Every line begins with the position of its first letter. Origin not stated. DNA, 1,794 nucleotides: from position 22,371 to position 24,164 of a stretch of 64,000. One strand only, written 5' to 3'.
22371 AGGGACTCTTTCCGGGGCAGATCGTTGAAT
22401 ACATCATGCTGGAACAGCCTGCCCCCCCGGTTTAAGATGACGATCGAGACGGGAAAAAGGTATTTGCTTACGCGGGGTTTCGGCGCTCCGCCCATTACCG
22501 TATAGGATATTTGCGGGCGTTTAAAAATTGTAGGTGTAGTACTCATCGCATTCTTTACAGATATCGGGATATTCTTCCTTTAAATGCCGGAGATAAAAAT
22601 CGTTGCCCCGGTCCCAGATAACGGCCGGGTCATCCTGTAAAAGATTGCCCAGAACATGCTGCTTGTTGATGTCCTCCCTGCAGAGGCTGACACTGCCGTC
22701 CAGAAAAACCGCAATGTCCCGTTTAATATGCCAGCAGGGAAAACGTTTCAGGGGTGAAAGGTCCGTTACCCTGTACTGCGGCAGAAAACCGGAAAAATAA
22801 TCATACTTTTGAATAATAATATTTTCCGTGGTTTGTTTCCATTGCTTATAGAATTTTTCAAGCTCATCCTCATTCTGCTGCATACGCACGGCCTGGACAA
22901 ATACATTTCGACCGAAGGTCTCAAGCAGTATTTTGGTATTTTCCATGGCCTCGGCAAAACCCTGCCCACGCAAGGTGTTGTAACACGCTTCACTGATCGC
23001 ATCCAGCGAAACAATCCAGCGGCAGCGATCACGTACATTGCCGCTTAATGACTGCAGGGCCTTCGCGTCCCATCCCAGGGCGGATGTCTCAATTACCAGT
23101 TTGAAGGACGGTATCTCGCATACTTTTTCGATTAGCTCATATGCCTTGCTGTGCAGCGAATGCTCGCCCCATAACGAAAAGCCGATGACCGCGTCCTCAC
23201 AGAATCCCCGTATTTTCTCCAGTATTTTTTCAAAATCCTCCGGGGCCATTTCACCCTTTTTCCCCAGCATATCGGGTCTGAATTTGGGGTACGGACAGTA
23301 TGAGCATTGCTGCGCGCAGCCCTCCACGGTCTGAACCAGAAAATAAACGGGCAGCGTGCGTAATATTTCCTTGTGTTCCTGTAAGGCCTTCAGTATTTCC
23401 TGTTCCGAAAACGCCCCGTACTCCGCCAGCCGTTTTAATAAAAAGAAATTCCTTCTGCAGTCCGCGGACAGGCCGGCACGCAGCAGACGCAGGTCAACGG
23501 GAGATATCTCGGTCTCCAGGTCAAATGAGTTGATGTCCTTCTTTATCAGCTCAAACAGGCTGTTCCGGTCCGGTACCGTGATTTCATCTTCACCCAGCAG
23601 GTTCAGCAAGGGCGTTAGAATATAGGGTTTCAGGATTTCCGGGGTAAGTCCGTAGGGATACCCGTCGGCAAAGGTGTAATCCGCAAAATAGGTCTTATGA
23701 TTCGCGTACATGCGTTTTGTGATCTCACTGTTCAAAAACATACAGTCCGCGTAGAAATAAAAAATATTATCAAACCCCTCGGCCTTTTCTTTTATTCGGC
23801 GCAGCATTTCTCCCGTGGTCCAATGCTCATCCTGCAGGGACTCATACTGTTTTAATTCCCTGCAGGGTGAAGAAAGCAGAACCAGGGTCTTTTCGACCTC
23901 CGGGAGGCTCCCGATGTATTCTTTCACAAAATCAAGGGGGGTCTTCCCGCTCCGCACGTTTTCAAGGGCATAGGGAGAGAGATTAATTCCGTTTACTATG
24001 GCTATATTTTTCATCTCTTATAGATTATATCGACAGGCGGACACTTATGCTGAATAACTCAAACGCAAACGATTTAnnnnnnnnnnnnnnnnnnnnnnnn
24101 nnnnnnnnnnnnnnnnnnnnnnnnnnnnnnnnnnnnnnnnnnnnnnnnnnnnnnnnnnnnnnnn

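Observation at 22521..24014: Radical SAM/SPASM enzyme with a 220-aa N-terminal extension, embedded in a sugar-nucleotide operon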

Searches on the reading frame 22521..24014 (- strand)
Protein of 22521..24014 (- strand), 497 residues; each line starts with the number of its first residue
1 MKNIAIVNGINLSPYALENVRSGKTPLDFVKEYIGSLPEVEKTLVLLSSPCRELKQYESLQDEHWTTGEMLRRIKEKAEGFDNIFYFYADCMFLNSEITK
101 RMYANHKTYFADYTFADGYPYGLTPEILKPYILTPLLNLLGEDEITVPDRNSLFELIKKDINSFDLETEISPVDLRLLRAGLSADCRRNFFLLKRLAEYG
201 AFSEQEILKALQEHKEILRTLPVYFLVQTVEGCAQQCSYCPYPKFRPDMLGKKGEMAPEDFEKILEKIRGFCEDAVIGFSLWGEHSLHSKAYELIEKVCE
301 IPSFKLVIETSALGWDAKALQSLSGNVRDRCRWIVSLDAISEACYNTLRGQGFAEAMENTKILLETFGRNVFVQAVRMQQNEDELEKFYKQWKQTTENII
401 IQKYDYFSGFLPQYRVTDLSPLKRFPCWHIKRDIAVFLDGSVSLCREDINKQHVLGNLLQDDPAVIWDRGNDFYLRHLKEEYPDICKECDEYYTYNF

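Call 5: search_protein_families(library=ncbifam, proteins=[window:22521-24014:-], max_evalue=0.1)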
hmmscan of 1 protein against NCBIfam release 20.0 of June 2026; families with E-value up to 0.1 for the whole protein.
window:22521-24014:- (497 aa): 17 families
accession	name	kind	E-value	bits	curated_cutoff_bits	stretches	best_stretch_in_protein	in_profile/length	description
TIGR04321.1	spiroSPASM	subfamily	7.2e-163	542.9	250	1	5-497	3-510/510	spiro-SPASM protein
TIGR04317.1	W_rSAM_matur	equivalog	4.4e-11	42.5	380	1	226-394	7-173/349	tungsten cofactor oxidoreductase radical SAM maturase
TIGR02109.1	PQQ_syn_pqqE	equivalog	0.00014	21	381.35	1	221-389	5-166/358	pyrroloquinoline quinone biosynthesis protein PqqE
TIGR02666.1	moaA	equivalog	0.00021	20.4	284.05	1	231-395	18-183/336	GTP 3',8-cyclase MoaA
NF053743.1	LipS2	equivalog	0.001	18.6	270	1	221-398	23-196/292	LipS2 family lipoyl synthase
TIGR00089.1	TIGR00089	subfamily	0.0011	17.9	251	1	210-276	126-185/429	MiaB/RimO family radical SAM methylthiotransferase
TIGR04085.1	rSAM_more_4Fe4S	domain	0.0033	17.8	27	1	432-490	5-65/93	SPASM domain-containing protein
TIGR01125.1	TIGR01125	equivalog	0.0042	16.2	356.95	1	210-265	123-178/432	30S ribosomal protein S12 methylthiotransferase RimO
TIGR04072.2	rSAM_ladder_B12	equivalog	0.0045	15.7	360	1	227-249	183-205/443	lipid biosynthesis B12-binding/radical SAM protein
TIGR01579.1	MiaB-like-C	equivalog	0.02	14.2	357.05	1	202-303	119-220/416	tRNA (N(6)-L-threonylcarbamoyladenosine(37)-C(2))-methylthiotransferase MtaB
TIGR02495.1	NrdG2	equivalog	0.023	14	131.15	1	230-311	23-98/193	anaerobic ribonucleoside-triphosphate reductase activating protein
TIGR04163.1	rSAM_cobopep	equivalog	0.023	13.5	375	1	205-274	48-112/428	peptide-modifying radical SAM enzyme CbpB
TIGR04479.1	bcpD_PhpK_rSAM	subfamily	0.028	12.8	600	1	190-269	211-282/504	PhpK family radical SAM P-methyltransferase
NF038073.1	rSAM_STM4011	subfamily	0.031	13.6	200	0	230-307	9-85/278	STM4011 family radical SAM protein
TIGR03978.1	rSAM_paired_1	equivalog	0.079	11.7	370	0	207-274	67-132/466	His-Xaa-Ser system radical SAM maturase HxsB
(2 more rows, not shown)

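Call 6: search_protein_families(library=pfam, proteins=[window:22521-24014:-], max_evalue=1)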
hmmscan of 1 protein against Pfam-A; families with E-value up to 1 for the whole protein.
window:22521-24014:- (497 aa): 3 families
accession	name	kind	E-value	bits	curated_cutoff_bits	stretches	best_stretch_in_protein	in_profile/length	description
PF04055.27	Radical_SAM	-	9.4e-13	49.1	29.5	1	229-390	3-164/166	Radical SAM superfamily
PF13186.11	SPASM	-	2.1e-06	28.3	21.5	1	427-490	1-67/67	Iron-sulfur cluster-binding domain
PF25263.1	DUF7863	-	0.0047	17.1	25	1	351-400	79-127/169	Domain of unknown function (DUF7863)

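Call 11: find_homologous_proteins(query=window:22521-24014:-, max_evalue=0.00001)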
Query window:22521-24014:- (497 aa): 1607 proteins with E <= 0.00001 among 8000 candidates; the best 120 are listed.
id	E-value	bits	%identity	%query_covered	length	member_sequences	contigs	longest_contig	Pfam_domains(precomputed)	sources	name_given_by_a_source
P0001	0.0e+0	1159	100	100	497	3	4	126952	PF13186.12,PF04055.28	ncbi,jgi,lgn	-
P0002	3.3e-245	833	71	100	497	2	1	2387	PF13186.12,PF04055.28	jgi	-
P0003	1.1e-243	827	71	100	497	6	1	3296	PF13186.12,PF04055.28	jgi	jgi:spiro-SPASM protein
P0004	1.6e-226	771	65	100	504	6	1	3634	PF13186.12,PF04055.28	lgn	-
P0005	1.4e-219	748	65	100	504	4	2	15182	PF13186.12,PF04055.28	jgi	jgi:spiro-SPASM protein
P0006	1.4e-219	748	64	100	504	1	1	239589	PF13186.12,PF04055.28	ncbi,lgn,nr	ncbi:MAG: spiro-SPASM protein [Spirochaetales bacterium]|nr:spiro-SPASM protein [Spirochaetales bact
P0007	7.1e-219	746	63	100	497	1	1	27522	PF13186.12,PF04055.28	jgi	jgi:spiro-SPASM protein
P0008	3.2e-212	724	63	100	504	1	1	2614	PF13186.12,PF04055.28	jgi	jgi:spiro-SPASM protein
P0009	3.1e-193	661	58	100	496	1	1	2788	PF13186.12,PF04055.28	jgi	-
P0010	1.1e-178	613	53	100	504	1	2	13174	PF13186.12,PF04055.28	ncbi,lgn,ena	-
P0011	6.7e-177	607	52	100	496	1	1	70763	PF13186.12,PF04055.28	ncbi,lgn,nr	ncbi:MAG: spiro-SPASM protein [Spirochaetales bacterium]|nr:spiro-SPASM protein [Spirochaetales bact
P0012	1.7e-175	603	53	100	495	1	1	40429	PF13186.12,PF04055.28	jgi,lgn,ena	-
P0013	8.3e-169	581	52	100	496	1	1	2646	PF13186.12,PF04055.28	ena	-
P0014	8.6e-169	580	52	100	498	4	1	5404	PF13186.12,PF04055.28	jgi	jgi:spiro-SPASM protein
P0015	1.5e-168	580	52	98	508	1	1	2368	PF13186.12,PF04055.28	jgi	jgi:spiro-SPASM protein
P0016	1.7e-168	579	51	100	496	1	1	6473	PF13186.12,PF04055.28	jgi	jgi:spiro-SPASM protein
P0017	2.2e-168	579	51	100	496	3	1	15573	PF13186.12,PF04055.28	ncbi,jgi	-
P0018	2.9e-168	579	52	100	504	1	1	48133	PF13186.12,PF04055.28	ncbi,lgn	-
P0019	1.7e-167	576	52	100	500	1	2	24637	PF13186.12,PF04055.28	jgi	jgi:spiro-SPASM protein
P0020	8.8e-167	574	51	100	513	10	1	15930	PF13186.12,PF04055.28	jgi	jgi:spiro-SPASM protein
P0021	8.8e-167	574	52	100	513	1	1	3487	PF13186.12,PF04055.28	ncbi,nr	ncbi:MAG: spiro-SPASM protein [Spirochaeta sp.]|nr:spiro-SPASM protein [Spirochaeta sp.]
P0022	9.1e-167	574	52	100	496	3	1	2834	PF13186.12,PF04055.28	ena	-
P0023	4.9e-166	571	53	100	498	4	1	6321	PF13186.12,PF04055.28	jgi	jgi:spiro-SPASM protein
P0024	6.4e-166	571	52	100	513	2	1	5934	PF13186.12,PF04055.28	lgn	-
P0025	2.8e-165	569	51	100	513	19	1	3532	PF13186.12,PF04055.28,PF12804.14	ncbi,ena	-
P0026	3.9e-165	568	51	100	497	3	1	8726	PF13186.12,PF04055.28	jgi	jgi:spiro-SPASM protein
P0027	5.4e-165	568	52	100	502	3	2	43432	PF13186.12,PF04055.28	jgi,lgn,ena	-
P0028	1.4e-164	567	50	100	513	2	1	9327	PF13186.12,PF04055.28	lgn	-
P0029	2.4e-164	566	49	100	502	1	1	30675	PF13186.12,PF04055.28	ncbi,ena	-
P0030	4.0e-164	565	51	100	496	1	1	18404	PF13186.12,PF04055.28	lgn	-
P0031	7.0e-164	564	50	100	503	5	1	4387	PF13186.12,PF04055.28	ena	-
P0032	2.0e-163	563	50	100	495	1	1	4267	PF13186.12,PF04055.28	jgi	jgi:spiro-SPASM protein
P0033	2.3e-163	563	50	100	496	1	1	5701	PF13186.12,PF04055.28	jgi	-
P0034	2.8e-163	562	51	100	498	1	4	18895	PF13186.12,PF04055.28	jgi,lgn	jgi:spiro-SPASM protein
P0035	3.8e-163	562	51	100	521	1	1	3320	PF13186.12,PF04055.28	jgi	jgi:spiro-SPASM protein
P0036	1.0e-162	560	51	100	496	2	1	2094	PF13186.12,PF04055.28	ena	-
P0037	1.5e-162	560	50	100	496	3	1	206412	PF13186.12,PF04055.28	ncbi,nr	ncbi:MAG: spiro-SPASM protein [Spirochaetales bacterium]|nr:spiro-SPASM protein [Spirochaetales bact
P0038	2.0e-162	559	51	100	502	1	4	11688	PF13186.12,PF04055.28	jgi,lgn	jgi:spiro-SPASM protein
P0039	3.2e-162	559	51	100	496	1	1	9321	PF13186.12,PF04055.28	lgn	-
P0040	6.5e-162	558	52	100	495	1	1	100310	PF13186.12,PF04055.28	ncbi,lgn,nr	ncbi:MAG: spiro-SPASM protein [Spirochaetales bacterium]|nr:spiro-SPASM protein [Spirochaetales bact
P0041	8.4e-162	557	50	100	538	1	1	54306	PF04055.28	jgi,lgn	jgi:spiro-SPASM protein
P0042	9.8e-162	557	49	100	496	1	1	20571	PF13186.12,PF04055.28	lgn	-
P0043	1.0e-161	557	50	100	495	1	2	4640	PF13186.12,PF04055.28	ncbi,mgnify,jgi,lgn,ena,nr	ncbi:MAG TPA: spiro-SPASM protein [Spirochaetia bacterium]|mgnify:CR=1 FL=1|nr:spiro-SPASM protein [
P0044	1.2e-161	557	50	100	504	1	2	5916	PF13186.12,PF04055.28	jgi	jgi:spiro-SPASM protein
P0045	1.5e-161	557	50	100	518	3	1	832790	PF13186.12,PF04055.28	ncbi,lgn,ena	-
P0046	1.8e-161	556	50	100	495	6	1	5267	PF13186.12,PF04055.28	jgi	jgi:spiro-SPASM protein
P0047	2.4e-161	556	49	100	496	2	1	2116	PF13186.12,PF04055.28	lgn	-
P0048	7.5e-161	554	50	100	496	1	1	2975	PF13186.12,PF04055.28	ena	-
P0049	1.0e-160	554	51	100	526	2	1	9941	PF13186.12,PF04055.28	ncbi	-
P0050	1.1e-160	554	48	100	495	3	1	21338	PF13186.12,PF04055.28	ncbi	-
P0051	1.1e-160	554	50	100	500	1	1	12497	PF13186.12,PF04055.28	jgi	jgi:spiro-SPASM protein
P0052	1.3e-160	553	52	100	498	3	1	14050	PF13186.12,PF04055.28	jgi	jgi:spiro-SPASM protein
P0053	1.5e-160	553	50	100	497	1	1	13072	PF13186.12,PF04055.28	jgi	jgi:spiro-SPASM protein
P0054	5.0e-160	552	48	100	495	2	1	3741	PF13186.12,PF04055.28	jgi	-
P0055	6.8e-160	551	50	100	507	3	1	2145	PF13186.12,PF04055.28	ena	-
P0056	6.8e-160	551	49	100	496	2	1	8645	PF13186.12,PF04055.28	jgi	jgi:spiro-SPASM protein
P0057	7.0e-160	551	49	100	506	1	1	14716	PF13186.12,PF04055.28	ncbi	-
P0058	8.6e-160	551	49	100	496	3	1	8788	PF04055.28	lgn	-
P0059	8.8e-160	551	49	100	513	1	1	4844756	PF13186.12,PF04055.28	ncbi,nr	ncbi:MAG: spiro-SPASM protein [Spirochaetaceae bacterium]|nr:MAG: spiro-SPASM protein [Spirochaetace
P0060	1.1e-159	550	49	100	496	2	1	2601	PF13186.12,PF04055.28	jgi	jgi:spiro-SPASM protein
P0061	1.8e-159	550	49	100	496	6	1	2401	PF13186.12,PF04055.28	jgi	jgi:spiro-SPASM protein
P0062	2.1e-159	549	50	100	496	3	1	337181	PF13186.12,PF04055.28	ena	-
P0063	2.5e-159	549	50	100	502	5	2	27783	PF13186.12,PF04055.28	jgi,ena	-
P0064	3.7e-159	549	50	100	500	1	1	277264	PF13186.12,PF04055.28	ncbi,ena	-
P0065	4.7e-159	548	49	100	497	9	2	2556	PF13186.12,PF04055.28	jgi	jgi:spiro-SPASM protein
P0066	4.8e-159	548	49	100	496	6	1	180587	PF13186.12,PF04055.28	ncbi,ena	-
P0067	5.9e-159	548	50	100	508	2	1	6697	PF13186.12,PF04055.28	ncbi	-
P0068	6.0e-159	548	49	100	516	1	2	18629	PF13186.12,PF04055.28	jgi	jgi:spiro-SPASM protein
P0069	6.2e-159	548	49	100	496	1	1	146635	PF13186.12,PF04055.28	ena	-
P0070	1.3e-158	547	49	100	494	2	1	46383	PF13186.12,PF04055.28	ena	-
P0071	1.5e-158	547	50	100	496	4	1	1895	PF13186.12,PF04055.28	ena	-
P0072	1.5e-158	547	49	100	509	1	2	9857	PF13186.12,PF04055.28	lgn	-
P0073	2.2e-158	546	50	100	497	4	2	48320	PF13186.12,PF04055.28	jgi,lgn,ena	-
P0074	2.8e-158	546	49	100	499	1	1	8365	PF13186.12,PF04055.28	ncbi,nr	ncbi:MAG TPA: spiro-SPASM protein [Spirochaetia bacterium]|nr:spiro-SPASM protein [Spirochaetia bact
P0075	6.4e-158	545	48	100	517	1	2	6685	PF13186.12,PF04055.28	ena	-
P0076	7.5e-158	544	49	100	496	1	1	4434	PF13186.12,PF04055.28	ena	-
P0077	7.9e-158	544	50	100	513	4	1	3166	PF13186.12,PF04055.28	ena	-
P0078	9.9e-158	544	49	100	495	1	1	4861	PF13186.12,PF04055.28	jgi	jgi:spiro-SPASM protein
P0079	1.5e-157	543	48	100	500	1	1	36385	PF13186.12,PF04055.28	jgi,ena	-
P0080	2.7e-157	543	49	100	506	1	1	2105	PF13186.12,PF04055.28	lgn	-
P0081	3.2e-157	542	50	100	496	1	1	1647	PF13186.12,PF04055.28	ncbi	-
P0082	3.3e-157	542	49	100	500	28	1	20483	PF13186.12,PF04055.28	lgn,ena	-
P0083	3.5e-157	542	48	100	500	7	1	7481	PF13186.12,PF04055.28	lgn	-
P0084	4.5e-157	542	48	100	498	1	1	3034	PF13186.12,PF04055.28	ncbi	-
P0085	5.7e-157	541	48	100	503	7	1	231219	PF13186.12,PF04055.28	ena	-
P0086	7.5e-157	541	48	100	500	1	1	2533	PF13186.12,PF04055.28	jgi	-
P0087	8.5e-157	541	48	100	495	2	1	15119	PF13186.12,PF04055.28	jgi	jgi:spiro-SPASM protein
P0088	1.2e-156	540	48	100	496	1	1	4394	PF13186.12,PF04055.28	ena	-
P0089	2.2e-156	540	49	98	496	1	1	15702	PF13186.12,PF04055.28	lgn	-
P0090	2.6e-156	539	50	100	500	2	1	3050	PF13186.12,PF04055.28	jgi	-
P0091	2.9e-156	539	48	100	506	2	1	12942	PF13186.12,PF04055.28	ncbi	-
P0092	3.0e-156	539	48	100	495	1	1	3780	PF13186.12,PF04055.28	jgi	jgi:spiro-SPASM protein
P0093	4.1e-156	539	49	100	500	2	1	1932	PF13186.12,PF04055.28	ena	-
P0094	4.9e-156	538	49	100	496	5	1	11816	PF13186.12,PF04055.28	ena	-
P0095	5.3e-156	538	50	100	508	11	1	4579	PF13186.12,PF04055.28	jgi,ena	-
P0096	5.8e-156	538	49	100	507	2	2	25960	PF13186.12,PF04055.28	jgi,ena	-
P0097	8.0e-156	538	49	97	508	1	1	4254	PF13186.12,PF04055.28,PF12804.14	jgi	jgi:spiro-SPASM protein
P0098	1.2e-155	537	48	100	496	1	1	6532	PF13186.12,PF04055.28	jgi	jgi:spiro-SPASM protein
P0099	1.3e-155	537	50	100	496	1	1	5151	PF13186.12,PF04055.28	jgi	jgi:spiro-SPASM protein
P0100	1.5e-155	537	49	100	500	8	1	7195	PF13186.12,PF04055.28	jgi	jgi:spiro-SPASM protein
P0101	1.6e-155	537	49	100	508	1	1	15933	PF13186.12,PF04055.28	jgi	jgi:spiro-SPASM protein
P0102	1.7e-155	537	49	100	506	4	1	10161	PF13186.12,PF04055.28,PF12804.14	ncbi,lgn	-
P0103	1.8e-155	537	48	100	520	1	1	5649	PF13186.12,PF04055.28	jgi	jgi:spiro-SPASM protein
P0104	4.8e-155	535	48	100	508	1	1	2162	PF13186.12,PF04055.28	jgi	jgi:spiro-SPASM protein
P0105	5.1e-155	535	49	100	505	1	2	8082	PF13186.12,PF04055.28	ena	-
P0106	7.9e-155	534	49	100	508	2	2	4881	PF13186.12,PF04055.28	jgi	jgi:spiro-SPASM protein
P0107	1.0e-154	534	49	100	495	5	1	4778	PF13186.12,PF04055.28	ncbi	-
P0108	1.0e-154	534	49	100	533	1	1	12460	PF13186.12,PF04055.28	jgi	jgi:spiro-SPASM protein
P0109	1.1e-154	534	46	100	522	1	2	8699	PF13186.12,PF04055.28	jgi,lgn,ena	-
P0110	1.1e-154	534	49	100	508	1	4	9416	PF13186.12,PF04055.28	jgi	jgi:spiro-SPASM protein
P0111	1.1e-154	534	46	100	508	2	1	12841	PF13186.12,PF04055.28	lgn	-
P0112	1.5e-154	533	49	100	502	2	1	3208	PF13186.12,PF04055.28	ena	-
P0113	1.6e-154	533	48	100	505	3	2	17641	PF13186.12,PF04055.28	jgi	jgi:spiro-SPASM protein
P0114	2.1e-154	533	48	100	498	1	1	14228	PF13186.12,PF04055.28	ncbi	-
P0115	2.1e-154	533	48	100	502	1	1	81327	PF13186.12,PF04055.28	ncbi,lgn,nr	ncbi:MAG: spiro-SPASM protein [Spirochaetales bacterium]|nr:spiro-SPASM protein [Spirochaetales bact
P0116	2.3e-154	533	50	100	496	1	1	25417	PF13186.12,PF04055.28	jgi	jgi:spiro-SPASM protein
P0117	2.5e-154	533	48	100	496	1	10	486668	PF13186.12,PF04055.28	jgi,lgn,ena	-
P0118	2.7e-154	533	48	100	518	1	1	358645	PF13186.12,PF04055.28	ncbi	-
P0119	3.1e-154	532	48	100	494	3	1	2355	PF13186.12,PF04055.28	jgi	-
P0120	3.1e-154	532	49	100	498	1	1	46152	PF13186.12,PF04055.28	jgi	jgi:spiro-SPASM protein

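Call 14: find_related_loci(query=A1, collection=genome_contigs, flank=10000)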
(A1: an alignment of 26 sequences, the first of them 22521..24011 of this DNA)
Query A1 (496 aa) in genome_contigs; peptide patterns used: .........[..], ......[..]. (x = any residue, [..] = any of these).
564 stretches matched a pattern; 494 encode a relative of the query (tblastn E <= 1e-3); the best 80 are kept; 80 distinct loci.
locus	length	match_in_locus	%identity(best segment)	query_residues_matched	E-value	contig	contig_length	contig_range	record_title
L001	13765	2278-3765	72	1-496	0e+0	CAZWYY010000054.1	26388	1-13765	MAG TPA_asm: uncultured Spirochaetaceae bacterium isolate SRP214966_co4_496 genome assembly, contig: NODE_1356_length_26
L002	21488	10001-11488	65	1-496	0e+0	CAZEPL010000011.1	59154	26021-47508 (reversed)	MAG TPA_asm: uncultured Spirochaetaceae bacterium isolate binchicken_co228_579 genome assembly, contig: NODE_507_length_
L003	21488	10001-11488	64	1-496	0e+0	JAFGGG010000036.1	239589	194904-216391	MAG: Spirochaetales bacterium isolate Zod_Metabat.1377 k87_11256300, whole genome shotgun sequence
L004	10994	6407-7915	52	1-496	5e-177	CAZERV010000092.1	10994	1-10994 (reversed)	MAG TPA_asm: uncultured Spirochaetaceae bacterium isolate binchicken_co136_132 genome assembly, contig: NODE_2651_length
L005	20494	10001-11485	52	1-496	6e-172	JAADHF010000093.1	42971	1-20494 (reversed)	MAG: Spirochaetota bacterium isolate M_MetaBat.164 contig-127_875, whole genome shotgun sequence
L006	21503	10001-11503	50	1-496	8e-172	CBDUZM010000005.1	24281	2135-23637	MAG TPA_asm: uncultured Spirochaetaceae bacterium isolate SRR22302360_concoct_114 genome assembly, contig: ERZ25073602.4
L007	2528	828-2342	52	1-496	0e+0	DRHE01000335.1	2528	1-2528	MAG TPA_asm: Spirochaetales bacterium isolate HyVt-362 HyVt-362_k145_71127, whole genome shotgun sequence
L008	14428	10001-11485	51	1-496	1e-171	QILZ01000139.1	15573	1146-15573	MAG: Spirochaetales bacterium isolate SZUA-6 Ga0063293_10003250, whole genome shotgun sequence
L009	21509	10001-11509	52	1-496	3e-171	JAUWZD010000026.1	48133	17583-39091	MAG: Spirochaetales bacterium isolate CSMAG_2727 CSMAG_2727_k141_1069088_length_48133_cov_14.8424, whole genome shotgun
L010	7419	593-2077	52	1-496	8e-172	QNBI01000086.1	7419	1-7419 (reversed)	MAG: Spirochaetes bacterium isolate B123_G9 B123_Guay9_scaffold_15463, whole genome shotgun sequence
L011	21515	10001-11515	51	1-496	2e-170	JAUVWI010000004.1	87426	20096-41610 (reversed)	MAG: Spirochaetales bacterium isolate CSMAG_1186 CSMAG_1186_k127_586324_length_87426_cov_44.6268, whole genome shotgun s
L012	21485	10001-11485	50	1-496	9e-169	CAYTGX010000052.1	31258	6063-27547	MAG TPA_asm: uncultured Spirochaetaceae bacterium isolate binchicken_co54_275 genome assembly, contig: NODE_2418_length_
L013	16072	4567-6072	50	1-496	2e-168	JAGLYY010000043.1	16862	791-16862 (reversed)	MAG: Spirochaetales bacterium isolate RS_13_41 ZL320.bin.41.fa_43, whole genome shotgun sequence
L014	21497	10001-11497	49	1-496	3e-167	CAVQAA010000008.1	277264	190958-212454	MAG: uncultured Spirochaetota bacterium isolate MFD03726.bin.2.143 genome assembly, contig: contig_22485, whole genome s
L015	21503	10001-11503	49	1-496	7e-167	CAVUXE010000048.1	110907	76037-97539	MAG: uncultured Spirochaetota bacterium isolate MFD04492.bin.2.86 genome assembly, contig: contig_30128, whole genome sh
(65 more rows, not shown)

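Call 32: predict_structure(alignment_id=A1)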
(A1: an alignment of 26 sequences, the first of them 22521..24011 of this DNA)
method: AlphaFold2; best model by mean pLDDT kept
length: 496 residues; sequences in the alignment: 26
mean_pLDDT: 89.6   pTM: 0.88
mean pLDDT of the five models: 89.6, 89.2, 88.3, 87.0, 85.5
residues with pLDDT >= 90: 353; 70-90: 106; 50-70: 24; < 50: 13
segments of 3 or more residues with pLDDT < 50: 415-421, 491-496
pLDDT, mean of each block of 10 residues (from residue 1): 97 95 95 96 97 95 96 98 98 95 96 92 96 94 89 90 90 80 96 95 91 91 95 85 77 96 98 93 93 97 95 94 91 94 93 96 94 86 90 91 59 48 67 94 86 95 95 88 70 35
secondary structure, 60 per line:
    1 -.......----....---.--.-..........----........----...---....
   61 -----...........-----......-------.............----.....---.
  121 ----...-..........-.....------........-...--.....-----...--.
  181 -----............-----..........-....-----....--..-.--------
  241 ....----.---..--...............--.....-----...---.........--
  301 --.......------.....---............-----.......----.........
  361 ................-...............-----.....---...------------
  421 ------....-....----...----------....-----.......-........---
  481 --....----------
elements in order: E2-8 H13-16 H25-34 E39-46 E57-60 H66-76 E82-87 H95-107 E112-116 E125-127 H129-138 H140-144 H151-158 E165-169 H186-197 H203-212 H214-217 E223-226 H241-244 H257-271 E274-278 H290-298 E303-309 H316-320 H324-329 E330-335 H341-347 H352-369 E370-376 H378-392 E398-402 H427-430 E432-435 E440-442 E453-456 H462-468 H470-477 H483-486
